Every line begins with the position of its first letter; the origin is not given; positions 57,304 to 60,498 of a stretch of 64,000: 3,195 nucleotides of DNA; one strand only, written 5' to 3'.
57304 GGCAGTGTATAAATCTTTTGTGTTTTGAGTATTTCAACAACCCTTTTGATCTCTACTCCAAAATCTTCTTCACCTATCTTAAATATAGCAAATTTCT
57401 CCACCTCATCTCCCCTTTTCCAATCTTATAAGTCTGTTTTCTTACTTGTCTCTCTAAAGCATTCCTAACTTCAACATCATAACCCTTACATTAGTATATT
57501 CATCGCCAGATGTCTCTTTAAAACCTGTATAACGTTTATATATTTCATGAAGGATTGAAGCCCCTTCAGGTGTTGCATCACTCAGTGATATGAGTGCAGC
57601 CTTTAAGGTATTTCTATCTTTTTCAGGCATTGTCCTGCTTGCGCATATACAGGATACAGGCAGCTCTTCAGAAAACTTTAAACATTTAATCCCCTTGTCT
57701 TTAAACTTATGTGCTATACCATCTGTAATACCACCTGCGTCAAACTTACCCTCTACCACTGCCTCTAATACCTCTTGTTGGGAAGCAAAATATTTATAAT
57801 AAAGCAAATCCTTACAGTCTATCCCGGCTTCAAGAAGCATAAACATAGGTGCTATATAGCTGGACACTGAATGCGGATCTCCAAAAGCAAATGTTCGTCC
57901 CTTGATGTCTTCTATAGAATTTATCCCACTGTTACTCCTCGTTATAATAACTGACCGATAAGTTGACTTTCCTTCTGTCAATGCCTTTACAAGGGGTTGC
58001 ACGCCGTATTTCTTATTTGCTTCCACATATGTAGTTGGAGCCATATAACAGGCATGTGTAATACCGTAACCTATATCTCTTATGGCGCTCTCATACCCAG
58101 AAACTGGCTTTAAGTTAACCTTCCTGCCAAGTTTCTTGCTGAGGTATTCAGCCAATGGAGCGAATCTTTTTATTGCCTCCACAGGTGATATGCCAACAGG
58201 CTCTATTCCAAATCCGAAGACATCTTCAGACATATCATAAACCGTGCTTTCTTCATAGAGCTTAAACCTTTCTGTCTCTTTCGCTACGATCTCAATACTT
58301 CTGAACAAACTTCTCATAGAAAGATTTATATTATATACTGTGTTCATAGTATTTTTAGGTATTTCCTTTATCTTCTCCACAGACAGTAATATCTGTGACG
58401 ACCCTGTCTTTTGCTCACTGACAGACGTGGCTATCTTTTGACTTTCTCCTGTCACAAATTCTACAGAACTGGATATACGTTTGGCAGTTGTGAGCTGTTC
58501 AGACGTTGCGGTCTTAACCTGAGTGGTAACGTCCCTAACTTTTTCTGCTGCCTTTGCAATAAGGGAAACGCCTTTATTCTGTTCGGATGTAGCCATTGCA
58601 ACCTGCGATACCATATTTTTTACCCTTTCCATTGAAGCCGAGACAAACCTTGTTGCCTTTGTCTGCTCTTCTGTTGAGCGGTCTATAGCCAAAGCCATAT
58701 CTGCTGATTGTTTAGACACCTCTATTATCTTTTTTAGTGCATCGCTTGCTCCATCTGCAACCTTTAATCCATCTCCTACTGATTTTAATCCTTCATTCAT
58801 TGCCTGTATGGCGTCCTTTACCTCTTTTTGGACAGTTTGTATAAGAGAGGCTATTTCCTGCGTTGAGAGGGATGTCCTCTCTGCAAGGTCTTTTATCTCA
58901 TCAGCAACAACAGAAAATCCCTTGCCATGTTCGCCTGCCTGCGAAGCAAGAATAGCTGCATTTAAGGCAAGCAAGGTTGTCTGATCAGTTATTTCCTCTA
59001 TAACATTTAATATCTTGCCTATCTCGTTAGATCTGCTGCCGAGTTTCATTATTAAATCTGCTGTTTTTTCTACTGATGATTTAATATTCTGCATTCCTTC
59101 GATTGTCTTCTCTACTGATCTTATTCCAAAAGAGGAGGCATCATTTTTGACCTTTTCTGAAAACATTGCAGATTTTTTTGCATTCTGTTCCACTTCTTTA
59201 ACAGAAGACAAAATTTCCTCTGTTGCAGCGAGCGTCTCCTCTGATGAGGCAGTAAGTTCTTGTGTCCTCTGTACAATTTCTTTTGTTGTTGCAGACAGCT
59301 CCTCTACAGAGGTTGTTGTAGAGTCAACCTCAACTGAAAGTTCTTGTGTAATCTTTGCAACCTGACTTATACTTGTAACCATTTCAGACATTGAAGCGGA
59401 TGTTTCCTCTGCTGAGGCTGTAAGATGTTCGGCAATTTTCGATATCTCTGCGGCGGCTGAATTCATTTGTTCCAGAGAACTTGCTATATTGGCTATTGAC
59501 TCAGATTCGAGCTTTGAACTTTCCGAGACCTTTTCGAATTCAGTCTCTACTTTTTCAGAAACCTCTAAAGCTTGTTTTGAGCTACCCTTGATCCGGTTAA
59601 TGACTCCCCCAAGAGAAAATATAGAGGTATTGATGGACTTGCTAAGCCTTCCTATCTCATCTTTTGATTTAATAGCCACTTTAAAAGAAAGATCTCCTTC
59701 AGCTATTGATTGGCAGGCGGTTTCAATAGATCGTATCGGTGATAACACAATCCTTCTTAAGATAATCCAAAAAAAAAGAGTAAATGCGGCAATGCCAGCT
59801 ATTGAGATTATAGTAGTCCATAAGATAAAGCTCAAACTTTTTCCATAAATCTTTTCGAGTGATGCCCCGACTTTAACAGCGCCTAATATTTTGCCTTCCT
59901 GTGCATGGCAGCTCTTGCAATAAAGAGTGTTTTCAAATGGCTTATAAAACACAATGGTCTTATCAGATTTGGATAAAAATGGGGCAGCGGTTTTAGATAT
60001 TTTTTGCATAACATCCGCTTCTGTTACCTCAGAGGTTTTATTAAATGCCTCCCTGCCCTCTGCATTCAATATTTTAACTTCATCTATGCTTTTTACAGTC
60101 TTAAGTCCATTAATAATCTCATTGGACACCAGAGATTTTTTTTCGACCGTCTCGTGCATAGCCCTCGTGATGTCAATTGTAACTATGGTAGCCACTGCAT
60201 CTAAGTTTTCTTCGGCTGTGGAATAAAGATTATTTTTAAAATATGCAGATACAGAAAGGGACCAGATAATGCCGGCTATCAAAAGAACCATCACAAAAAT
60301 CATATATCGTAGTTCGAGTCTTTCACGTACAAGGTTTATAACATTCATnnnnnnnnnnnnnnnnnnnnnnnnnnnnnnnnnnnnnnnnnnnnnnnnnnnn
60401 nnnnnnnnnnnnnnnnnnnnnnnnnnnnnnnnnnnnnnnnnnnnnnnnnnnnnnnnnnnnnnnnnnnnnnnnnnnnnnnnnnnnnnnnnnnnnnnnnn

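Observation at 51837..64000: Twelve-kb translationally coupled Che-like operon with non-canonical members; likely an alternative-function chemosensory pathway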

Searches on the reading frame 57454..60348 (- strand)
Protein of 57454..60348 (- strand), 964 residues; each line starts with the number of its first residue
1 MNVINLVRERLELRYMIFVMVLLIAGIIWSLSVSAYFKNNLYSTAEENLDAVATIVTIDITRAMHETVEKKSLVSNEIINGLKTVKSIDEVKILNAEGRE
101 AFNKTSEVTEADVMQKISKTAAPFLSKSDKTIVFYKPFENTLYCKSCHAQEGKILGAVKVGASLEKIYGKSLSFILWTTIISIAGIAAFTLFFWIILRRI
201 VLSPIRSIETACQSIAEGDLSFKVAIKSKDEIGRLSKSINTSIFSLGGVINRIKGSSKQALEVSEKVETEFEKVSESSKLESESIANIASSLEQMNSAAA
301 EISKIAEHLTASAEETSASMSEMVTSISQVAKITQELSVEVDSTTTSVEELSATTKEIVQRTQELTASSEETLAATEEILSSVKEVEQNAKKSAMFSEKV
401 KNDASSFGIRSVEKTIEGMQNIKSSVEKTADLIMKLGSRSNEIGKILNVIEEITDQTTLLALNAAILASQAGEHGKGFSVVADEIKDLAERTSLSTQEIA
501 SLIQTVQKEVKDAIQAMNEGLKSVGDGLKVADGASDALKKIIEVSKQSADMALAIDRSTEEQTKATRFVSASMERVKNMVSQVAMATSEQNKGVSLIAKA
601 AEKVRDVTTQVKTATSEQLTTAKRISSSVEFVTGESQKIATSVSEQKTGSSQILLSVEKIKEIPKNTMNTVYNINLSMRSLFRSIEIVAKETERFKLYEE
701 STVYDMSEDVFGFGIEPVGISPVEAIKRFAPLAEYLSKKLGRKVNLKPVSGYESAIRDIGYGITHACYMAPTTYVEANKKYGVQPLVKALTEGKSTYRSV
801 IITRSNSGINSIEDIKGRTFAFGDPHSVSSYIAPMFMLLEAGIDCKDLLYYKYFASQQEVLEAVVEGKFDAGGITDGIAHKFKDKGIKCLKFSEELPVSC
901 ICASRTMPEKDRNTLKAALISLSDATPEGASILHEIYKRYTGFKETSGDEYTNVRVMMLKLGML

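Call 6: search_protein_families(library=pfam, proteins=[window:57454-60348:-], max_evalue=0.01)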
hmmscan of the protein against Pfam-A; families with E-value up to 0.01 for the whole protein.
window:57454-60348:- (964 aa): 6 families
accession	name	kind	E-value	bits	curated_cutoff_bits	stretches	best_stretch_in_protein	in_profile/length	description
PF12974.12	Phosphonate-bd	-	8.6e-59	199.3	27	1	721-951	8-242/242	ABC transporter, phosphonate, periplasmic substrate-binding protein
PF00015.26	MCPsignal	-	1.1e-39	136.4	34.6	2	402-579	9-171/172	Methyl-accepting chemotaxis protein (MCP) signalling domain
PF00672.30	HAMP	-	1.1e-12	48.6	25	1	197-241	2-46/53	HAMP domain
PF21563.3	Mcp40H-20_sensor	-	4e-07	30.8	27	1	73-165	17-112/112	Methyl-accepting chemotaxis sensory transducer, class 40H, sensor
PF09084.16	NMT1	-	0.00022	21.6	20.5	1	744-894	23-170/216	NMT1/THI5 like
PF12443.13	AKNA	-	0.0098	16.9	28.1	1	292-356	11-77/99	AT-hook-containing transcription factor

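Call 22: search_protein_families(library=ncbifam, proteins=[window:57454-60348:-], max_evalue=0.001)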
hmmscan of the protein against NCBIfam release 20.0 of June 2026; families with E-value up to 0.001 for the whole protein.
window:57454-60348:- (964 aa): 19 families
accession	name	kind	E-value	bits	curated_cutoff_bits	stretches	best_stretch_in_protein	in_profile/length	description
NF058645.1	MCPCtpMPsAe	equivalog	6.1e-39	134.2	900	2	325-611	278-556/558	methyl-accepting chemotaxis protein CtpM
TIGR01098.1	3A0109s03R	subfamily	1.2e-36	126.5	112.05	1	711-921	33-252/253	phosphate/phosphite/phosphonate ABC transporter substrate-binding protein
TIGR03431.1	PhnD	equivalog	4.3e-34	118.2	261.1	1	724-959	41-284/288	phosphonate ABC transporter substrate-binding protein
NF047851.1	MCPCitTducer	equivalog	2.1e-29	103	900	2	318-571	253-474/553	methyl-accepting chemotaxis citrate transducer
NF041847.1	transduc_aer2_vibrio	equivalog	4.9e-29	101.1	1200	2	324-549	494-704/804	aerotaxis transducer Aer2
NF007309.0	PRK09793.1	equivalog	4.5e-26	91.9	903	2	345-537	274-451/533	methyl-accepting chemotaxis protein IV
NF011622.0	PRK15048.1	equivalog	1.6e-24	86.9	900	2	320-505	254-421/553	methyl-accepting chemotaxis protein II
NF011615.0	PRK15041.1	equivalog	7.8e-23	80.9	947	2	347-508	280-426/554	methyl-accepting chemotaxis protein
TIGR04553.1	ABC_peri_selen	hypoth_equivalog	2.9e-22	79.3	250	1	722-878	12-171/266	putative selenate ABC transporter substrate-binding protein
NF050802.1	AspChtxCcaA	equivalog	5.4e-22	77.9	1300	1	399-561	528-683/700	aspartate chemotaxis receptor CcaA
NF033092.0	HK_WalK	equivalog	7.8e-19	67.7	725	1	16-241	11-241/594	cell wall metabolism sensor histidine kinase WalK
NF041210.1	his_kin_PieS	equivalog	1.2e-09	37.7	850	1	17-258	12-248/474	two component system sensor histidine kinase PieS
TIGR02122.1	TRAP_TAXI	subfamily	2.2e-08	33.3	84.35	1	776-878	102-200/320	TAXI family TRAP transporter solute-binding subunit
NF040691.1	MtrAB_MtrB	equivalog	5.5e-08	32.3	450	1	19-257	18-268/507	MtrAB system histidine kinase MtrB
NF049985.1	SBP_like_Rv1680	exception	3.6e-06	26.8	400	1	767-849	55-137/268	Rv1680 family SBP-like protein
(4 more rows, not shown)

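Call 30: find_homologous_proteins(query=window:57454-60348:-, max_evalue=1e-10)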
Query window:57454-60348:- (964 aa): 7102 proteins with E <= 1e-10 among 8000 candidates; the best 120 are listed.
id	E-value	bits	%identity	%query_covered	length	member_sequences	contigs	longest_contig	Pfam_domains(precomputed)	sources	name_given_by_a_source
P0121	0.0e+0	2010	100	100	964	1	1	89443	PF00015.27,PF00672.31,PF21563.4,PF12974.13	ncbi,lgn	ncbi:MAG: phosphate/phosphite/phosphonate ABC transporter substrate-binding protein [Nitrospirota ba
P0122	0.0e+0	1380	67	100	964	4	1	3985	PF00015.27,PF00672.31,PF21563.4,PF12974.13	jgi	jgi:phosphate/phosphite/phosphonate ABC transporter binding protein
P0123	0.0e+0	1373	67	100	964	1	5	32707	PF00015.27,PF00672.31,PF21563.4,PF12974.13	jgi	jgi:phosphate/phosphite/phosphonate ABC transporter binding protein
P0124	0.0e+0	1345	66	100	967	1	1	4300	PF00015.27,PF00672.31,PF21563.4,PF12974.13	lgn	-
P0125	0.0e+0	1338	65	100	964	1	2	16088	PF00015.27,PF00672.31,PF21563.4,PF12974.13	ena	-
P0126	0.0e+0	1336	65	100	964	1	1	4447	PF00015.27,PF00672.31,PF21563.4,PF12974.13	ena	-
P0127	0.0e+0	1333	65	100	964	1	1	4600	PF00015.27,PF00672.31,PF21563.4,PF12974.13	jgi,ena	-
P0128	0.0e+0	1332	65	100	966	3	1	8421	PF00015.27,PF00672.31,PF21563.4,PF12974.13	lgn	-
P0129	0.0e+0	1329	66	100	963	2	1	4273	PF00015.27,PF00672.31,PF09084.17,PF21563.4,PF12974.13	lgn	-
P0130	0.0e+0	1329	65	100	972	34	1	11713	PF00015.27,PF00672.31,PF21563.4,PF12974.13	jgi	jgi:phosphate/phosphite/phosphonate ABC transporter binding protein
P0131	0.0e+0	1328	65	100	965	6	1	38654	PF00015.27,PF00672.31,PF21563.4,PF12974.13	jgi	-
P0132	0.0e+0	1318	65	100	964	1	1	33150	PF00015.27,PF00672.31,PF21563.4,PF04108.18,PF12974.13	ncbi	ncbi:MAG: phosphate/phosphite/phosphonate ABC transporter substrate-binding protein [Nitrospirota ba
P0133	0.0e+0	1317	65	100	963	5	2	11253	PF00015.27,PF00672.31,PF21563.4,PF12974.13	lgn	-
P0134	0.0e+0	1315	64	100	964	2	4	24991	PF00015.27,PF00672.31,PF09084.17,PF12974.13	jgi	jgi:phosphate/phosphite/phosphonate ABC transporter binding protein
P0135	0.0e+0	1308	64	100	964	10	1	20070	PF00015.27,PF00672.31,PF21563.4,PF12974.13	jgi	jgi:phosphate/phosphite/phosphonate ABC transporter binding protein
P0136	0.0e+0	1307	64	100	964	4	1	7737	PF00015.27,PF00672.31,PF09084.17,PF21563.4,PF12974.13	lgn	-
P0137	0.0e+0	1306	63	100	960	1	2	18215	PF00015.27,PF00672.31,PF21563.4,PF12974.13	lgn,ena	-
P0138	0.0e+0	1303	64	100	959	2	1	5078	PF00015.27,PF00672.31,PF21563.4,PF12974.13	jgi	-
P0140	0.0e+0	1297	64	100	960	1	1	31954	PF00015.27,PF00672.31,PF21563.4,PF12974.13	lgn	-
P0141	0.0e+0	1292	64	100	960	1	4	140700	PF00015.27,PF00672.31,PF21563.4,PF12974.13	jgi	-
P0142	0.0e+0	1281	64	100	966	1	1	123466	PF00015.27,PF00672.31,PF21563.4,PF12974.13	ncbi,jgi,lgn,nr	ncbi:MAG: phosphate/phosphite/phosphonate ABC transporter substrate-binding protein [Nitrospirae bac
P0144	0.0e+0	1274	63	100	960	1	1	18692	PF00015.27,PF00672.31,PF21563.4,PF12974.13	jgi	jgi:phosphate/phosphite/phosphonate ABC transporter binding protein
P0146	0.0e+0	1268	62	100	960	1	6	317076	PF00015.27,PF00672.31,PF21563.4,PF12974.13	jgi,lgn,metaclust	metaclust:\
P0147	0.0e+0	1266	63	100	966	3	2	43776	PF00015.27,PF00672.31,PF21563.4,PF12974.13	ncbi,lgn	ncbi:MAG: phosphate/phosphite/phosphonate ABC transporter substrate-binding protein [Nitrospirota ba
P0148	0.0e+0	1263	62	100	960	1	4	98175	PF00015.27,PF00672.31,PF09084.17,PF21563.4,PF12974.13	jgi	-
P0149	0.0e+0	1253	62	99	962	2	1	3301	PF00015.27,PF00672.31,PF21563.4,PF12974.13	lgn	-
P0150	0.0e+0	1231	61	99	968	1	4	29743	PF00015.27,PF00672.31,PF21563.4,PF12974.13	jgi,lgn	jgi:methyl-accepting chemotaxis protein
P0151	0.0e+0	1227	61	99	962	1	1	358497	PF00015.27,PF00672.31,PF21563.4,PF12974.13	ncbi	-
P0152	0.0e+0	1213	61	99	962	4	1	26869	PF00015.27,PF00672.31,PF21563.4,PF12974.13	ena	-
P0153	0.0e+0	1192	60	99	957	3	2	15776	PF00015.27,PF00672.31,PF21563.4,PF12974.13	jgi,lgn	-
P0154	0.0e+0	1190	59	99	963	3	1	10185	PF00015.27,PF00672.31,PF21563.4,PF12974.13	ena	-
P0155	0.0e+0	1187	59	99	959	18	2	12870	PF00015.27,PF00672.31,PF21563.4,PF12974.13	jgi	jgi:methyl-accepting chemotaxis protein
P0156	0.0e+0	1177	58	98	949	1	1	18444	PF00015.27,PF00672.31,PF09084.17,PF21563.4,PF04108.18,PF12974.13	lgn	-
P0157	0.0e+0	1161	58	99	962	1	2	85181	PF00015.27,PF00672.31,PF21563.4,PF12974.13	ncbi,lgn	-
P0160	0.0e+0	1116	55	99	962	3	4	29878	PF00015.27,PF00672.31,PF21563.4,PF12974.13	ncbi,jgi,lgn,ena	-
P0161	0.0e+0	1087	56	100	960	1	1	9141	PF00015.27,PF00672.31,PF09084.17,PF21563.4,PF12974.13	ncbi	-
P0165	5.5e-297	1006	53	99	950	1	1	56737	PF00015.27,PF00672.31,PF21563.4,PF12974.13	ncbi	ncbi:MAG: phosphate/phosphite/phosphonate ABC transporter substrate-binding protein [Nitrospirota ba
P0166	5.4e-296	1002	53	96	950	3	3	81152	PF00015.27,PF00672.31,PF09084.17,PF21563.4,PF12974.13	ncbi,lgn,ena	-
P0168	1.3e-295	1001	52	99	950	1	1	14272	PF00015.27,PF00672.31,PF12727.13,PF09084.17,PF21563.4,PF12974.13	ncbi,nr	ncbi:MAG: phosphate/phosphite/phosphonate ABC transporter substrate-binding protein [Nitrospirae bac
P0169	2.9e-295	1000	52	99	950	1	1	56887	PF00015.27,PF00672.31,PF12727.13,PF09084.17,PF21563.4,PF12974.13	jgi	-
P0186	7.8e-293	992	52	99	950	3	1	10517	PF00015.27,PF00672.31,PF21563.4,PF12974.13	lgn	-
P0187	8.1e-293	992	52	99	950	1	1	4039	PF00015.27,PF00672.31,PF21563.4,PF12974.13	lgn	-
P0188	9.2e-293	992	51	99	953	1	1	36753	PF00015.27,PF00672.31,PF12727.13,PF09084.17,PF21563.4,PF12974.13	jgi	jgi:methyl-accepting chemotaxis protein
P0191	8.5e-292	989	52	99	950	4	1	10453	PF00015.27,PF00672.31,PF12727.13,PF09084.17,PF21563.4,PF12974.13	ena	-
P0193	2.1e-290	984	52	99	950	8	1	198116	PF00015.27,PF00672.31,PF12727.13,PF09084.17,PF21563.4,PF12974.13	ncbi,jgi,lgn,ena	ncbi:MAG: phosphate/phosphite/phosphonate ABC transporter substrate-binding protein [Thermodesulfovi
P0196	1.9e-289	981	52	99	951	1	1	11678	PF00015.27,PF00672.31,PF12727.13,PF09084.17,PF21563.4,PF12974.13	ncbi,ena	ncbi:MAG: phosphate/phosphite/phosphonate ABC transporter substrate-binding protein [Nitrospirota ba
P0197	5.9e-289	979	52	99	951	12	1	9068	PF00015.27,PF00672.31,PF12727.13,PF09084.17,PF21563.4,PF12974.13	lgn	-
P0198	9.7e-288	975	50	99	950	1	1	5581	PF00015.27,PF00672.31,PF12727.13,PF09084.17,PF21563.4,PF12974.13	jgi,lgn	-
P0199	1.9e-287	974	52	99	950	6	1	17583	PF00015.27,PF00672.31,PF21563.4,PF12974.13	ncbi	-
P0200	2.6e-287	974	51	99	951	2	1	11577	PF00015.27,PF00672.31,PF12727.13,PF09084.17,PF21563.4,PF12974.13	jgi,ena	-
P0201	2.6e-287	974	50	99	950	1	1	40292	PF00015.27,PF00672.31,PF12727.13,PF09084.17,PF21563.4,PF12974.13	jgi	-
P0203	8.6e-287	972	50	99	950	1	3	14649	PF00015.27,PF00672.31,PF12727.13,PF09084.17,PF21563.4,PF12974.13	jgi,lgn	-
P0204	5.3e-286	969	51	99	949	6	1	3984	PF00015.27,PF00672.31,PF21563.4,PF12974.13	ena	-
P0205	7.0e-286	969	51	99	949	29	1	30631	PF00015.27,PF00672.31,PF21563.4,PF12974.13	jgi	-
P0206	8.6e-286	969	51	96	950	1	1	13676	PF00015.27,PF00672.31,PF12727.13,PF21563.4,PF12974.13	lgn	-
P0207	1.7e-285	968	51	99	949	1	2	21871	PF00015.27,PF00672.31,PF09084.17,PF21563.4,PF12974.13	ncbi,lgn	-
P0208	1.8e-285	968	51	99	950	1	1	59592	PF00015.27,PF00672.31,PF21563.4,PF12974.13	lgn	-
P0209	2.2e-285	967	50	99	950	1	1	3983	PF00015.27,PF00672.31,PF21563.4,PF12974.13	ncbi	-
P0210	2.4e-285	967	50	99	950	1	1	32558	PF00015.27,PF00672.31,PF21563.4,PF12974.13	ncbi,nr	ncbi:MAG: phosphate/phosphite/phosphonate ABC transporter substrate-binding protein [Nitrospirae bac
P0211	3.5e-285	967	51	99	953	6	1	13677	PF00015.27,PF00672.31,PF12727.13,PF09084.17,PF21563.4,PF12974.13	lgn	-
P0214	1.1e-284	965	50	96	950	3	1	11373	PF00015.27,PF00672.31,PF21563.4,PF12974.13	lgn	-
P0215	6.3e-284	963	51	99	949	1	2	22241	PF00015.27,PF00672.31,PF21563.4,PF12974.13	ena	-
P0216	8.2e-284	962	51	99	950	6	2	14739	PF00015.27,PF00672.31,PF21563.4,PF12974.13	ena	-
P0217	1.2e-283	962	51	96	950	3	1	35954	PF00015.27,PF00672.31,PF21563.4,PF12974.13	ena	-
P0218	1.7e-283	961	51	99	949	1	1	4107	PF00015.27,PF00672.31,PF21563.4,PF12974.13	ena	-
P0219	2.0e-283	961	51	99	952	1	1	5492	PF00015.27,PF12727.13,PF09084.17,PF21563.4,PF12974.13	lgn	-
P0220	2.1e-283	961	50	99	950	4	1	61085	PF00015.27,PF00672.31,PF21563.4,PF12974.13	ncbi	-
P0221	3.5e-283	960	51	99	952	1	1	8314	PF00015.27,PF12727.13,PF09084.17,PF21563.4,PF12974.13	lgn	-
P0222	9.4e-283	959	51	99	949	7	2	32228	PF00015.27,PF00672.31,PF21563.4,PF12974.13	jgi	-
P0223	1.9e-282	958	51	99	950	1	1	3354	PF00015.27,PF00672.31,PF21563.4,PF12974.13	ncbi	-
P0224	2.7e-282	957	50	99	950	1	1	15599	PF00015.27,PF00672.31,PF12727.13,PF09084.17,PF21563.4,PF04108.18,PF12974.13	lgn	-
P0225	3.4e-282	957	51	99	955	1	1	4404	PF00015.27,PF00672.31,PF12727.13,PF09084.17,PF21563.4,PF12974.13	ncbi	-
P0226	1.1e-281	955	49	99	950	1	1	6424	PF00015.27,PF00672.31,PF21563.4,PF12974.13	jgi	jgi:phosphate/phosphite/phosphonate ABC transporter binding protein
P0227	1.1e-281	955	49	99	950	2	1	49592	PF00015.27,PF12727.13,PF21563.4,PF12974.13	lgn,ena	-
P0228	2.4e-281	954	50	99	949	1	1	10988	PF00015.27,PF00672.31,PF21563.4,PF12974.13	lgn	-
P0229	3.0e-281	954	50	99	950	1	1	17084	PF00015.27,PF00672.31,PF21563.4,PF12974.13,PF10473.15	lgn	-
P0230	3.7e-281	953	49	99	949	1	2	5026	PF00015.27,PF00672.31,PF21563.4,PF12974.13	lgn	-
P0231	4.5e-281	953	50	99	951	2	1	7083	PF00015.27,PF00672.31,PF21563.4,PF16868.11,PF12974.13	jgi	jgi:phosphate/phosphite/phosphonate ABC transporter binding protein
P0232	7.0e-281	952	51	99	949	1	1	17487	PF00015.27,PF00672.31,PF12727.13,PF09084.17,PF21563.4,PF12974.13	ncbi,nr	ncbi:MAG: phosphate/phosphite/phosphonate ABC transporter substrate-binding protein [Nitrospirae bac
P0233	9.2e-281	952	50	99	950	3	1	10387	PF00015.27,PF00672.31,PF21563.4,PF12974.13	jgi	jgi:methyl-accepting chemotaxis protein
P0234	1.5e-280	951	49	99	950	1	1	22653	PF00015.27,PF00672.31,PF21563.4,PF12974.13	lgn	-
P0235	3.4e-280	950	49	99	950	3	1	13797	PF00015.27,PF00672.31,PF21563.4,PF12974.13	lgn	-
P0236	4.6e-280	950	51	99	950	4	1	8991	PF00015.27,PF00672.31,PF09084.17,PF21563.4,PF12974.13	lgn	-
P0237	5.4e-280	950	50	99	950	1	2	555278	PF00015.27,PF00672.31,PF21563.4,PF12974.13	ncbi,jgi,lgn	jgi:phosphate/phosphite/phosphonate ABC transporter binding protein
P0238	1.4e-279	948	50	99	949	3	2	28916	PF00015.27,PF00672.31,PF21563.4,PF12974.13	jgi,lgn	-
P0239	1.6e-279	948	49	99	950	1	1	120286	PF00015.27,PF00672.31,PF12727.13,PF09084.17,PF21563.4,PF12974.13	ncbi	-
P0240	2.2e-279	948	49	99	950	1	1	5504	PF00015.27,PF00672.31,PF21563.4,PF12974.13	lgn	-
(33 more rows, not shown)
